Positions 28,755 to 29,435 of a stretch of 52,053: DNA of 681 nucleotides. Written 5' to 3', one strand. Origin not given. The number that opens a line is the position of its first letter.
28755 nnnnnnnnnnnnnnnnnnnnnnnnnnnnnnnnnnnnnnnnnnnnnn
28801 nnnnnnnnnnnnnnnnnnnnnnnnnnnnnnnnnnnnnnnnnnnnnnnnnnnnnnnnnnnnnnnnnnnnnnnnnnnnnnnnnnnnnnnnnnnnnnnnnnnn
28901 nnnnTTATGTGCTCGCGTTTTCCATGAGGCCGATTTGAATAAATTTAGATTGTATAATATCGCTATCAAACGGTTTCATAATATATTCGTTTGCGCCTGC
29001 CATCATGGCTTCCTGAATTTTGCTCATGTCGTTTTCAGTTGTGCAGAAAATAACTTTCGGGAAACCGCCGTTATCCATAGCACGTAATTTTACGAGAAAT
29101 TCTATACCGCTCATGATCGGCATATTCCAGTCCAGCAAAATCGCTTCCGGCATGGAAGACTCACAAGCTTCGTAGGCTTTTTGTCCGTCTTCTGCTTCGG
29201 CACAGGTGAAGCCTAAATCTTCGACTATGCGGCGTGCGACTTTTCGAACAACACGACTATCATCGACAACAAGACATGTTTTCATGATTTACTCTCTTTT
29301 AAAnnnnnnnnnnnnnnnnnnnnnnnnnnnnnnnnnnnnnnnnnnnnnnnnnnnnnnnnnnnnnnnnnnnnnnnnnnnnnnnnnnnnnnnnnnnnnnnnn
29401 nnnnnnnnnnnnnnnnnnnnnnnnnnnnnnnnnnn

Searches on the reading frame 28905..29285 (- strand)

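Call 13: search_protein_families(library=pfam, proteins=[window:28905-29285:-], max_evalue=0.01)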
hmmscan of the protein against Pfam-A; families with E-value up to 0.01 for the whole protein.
window:28905-29285:- (126 aa): 1 family
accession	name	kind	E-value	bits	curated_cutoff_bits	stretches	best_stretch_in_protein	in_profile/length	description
PF00072.30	Response_reg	-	9.4e-27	93.8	30.2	1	5-112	2-107/111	Response regulator receiver domain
